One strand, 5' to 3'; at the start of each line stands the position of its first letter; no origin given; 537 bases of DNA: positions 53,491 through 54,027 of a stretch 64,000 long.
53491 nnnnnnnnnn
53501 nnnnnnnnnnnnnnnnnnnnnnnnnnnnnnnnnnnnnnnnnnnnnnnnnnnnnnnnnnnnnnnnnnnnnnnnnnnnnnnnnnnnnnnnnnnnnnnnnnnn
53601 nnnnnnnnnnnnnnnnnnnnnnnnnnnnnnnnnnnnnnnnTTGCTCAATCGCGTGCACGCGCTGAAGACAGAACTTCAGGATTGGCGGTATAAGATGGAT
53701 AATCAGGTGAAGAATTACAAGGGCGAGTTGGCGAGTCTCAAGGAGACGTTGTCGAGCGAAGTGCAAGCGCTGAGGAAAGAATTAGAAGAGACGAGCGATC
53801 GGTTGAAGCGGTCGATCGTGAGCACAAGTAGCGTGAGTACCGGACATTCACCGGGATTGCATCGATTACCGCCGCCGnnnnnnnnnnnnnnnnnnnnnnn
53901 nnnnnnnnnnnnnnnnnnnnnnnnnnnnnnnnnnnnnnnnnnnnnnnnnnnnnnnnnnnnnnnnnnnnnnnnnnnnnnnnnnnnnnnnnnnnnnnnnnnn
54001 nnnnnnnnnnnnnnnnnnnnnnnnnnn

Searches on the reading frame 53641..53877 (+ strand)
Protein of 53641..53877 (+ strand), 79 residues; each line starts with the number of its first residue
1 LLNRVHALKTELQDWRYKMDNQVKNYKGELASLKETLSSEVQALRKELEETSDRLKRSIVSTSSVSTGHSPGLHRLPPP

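Call 4: search_protein_families(library=pfam, proteins=[window:53641-53877:+], max_evalue=10)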
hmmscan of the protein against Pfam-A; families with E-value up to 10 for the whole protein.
window:53641-53877:+ (79 aa): 37 families (the best 25 are shown)
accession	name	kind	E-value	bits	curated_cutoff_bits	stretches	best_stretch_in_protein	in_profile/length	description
PF15397.11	DUF4618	-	0.00054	19.9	34.9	1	1-58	43-100/258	Domain of unknown function (DUF4618)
PF16523.10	betaPIX_CC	-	0.00065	20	26.8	1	12-67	30-84/85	betaPIX coiled coil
PF01442.23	Apolipoprotein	-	0.0028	17.8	90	1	8-57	130-183/190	Apolipoprotein A1/A4/E domain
PF07889.17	DUF1664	-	0.0039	17.7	34.6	1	8-54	35-81/124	Protein of unknown function (DUF1664)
PF16515.11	HIP1_clath_bdg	-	0.0051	17.6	28.8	1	5-57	18-70/99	Clathrin-binding domain of Huntingtin-interacting protein 1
PF09787.14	Golgin_A5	-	0.0055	16.7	31.7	1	4-59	69-123/305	Golgin subfamily A member 5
PF10498.14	IFT57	-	0.0069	15.8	40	1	8-56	213-260/360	Intra-flagellar transport protein 57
PF16888.10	YwqH-like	-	0.0097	16.6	33.7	1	14-55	70-111/123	YwqH-like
PF02520.22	ANIS5_cation-bd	-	0.014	15.9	29.3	1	8-57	20-71/109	SXP/RAL-2 family protein Ani s 5-like, metal-binding domain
PF05791.16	Bacillus_HBL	-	0.015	15.5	29.1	1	5-56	121-175/177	Bacillus haemolytic enterotoxin (HBL)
PF16331.10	TolA_bind_tri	-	0.02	15.4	30.1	1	33-56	26-49/76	TolA binding protein trimerisation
PF00038.26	Filament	-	0.02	14.9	40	1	4-50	264-309/313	Intermediate filament protein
PF16043.11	DUF4795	-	0.02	14.7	34.8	1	7-54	110-155/208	Domain of unknown function (DUF4795)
PF20994.3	CENPU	-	0.022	14.9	27.8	1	3-62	106-162/200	CENPU protein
PF15082.11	DUF4549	-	0.03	14.7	27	1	30-69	10-49/142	Domain of unknown function (DUF4549)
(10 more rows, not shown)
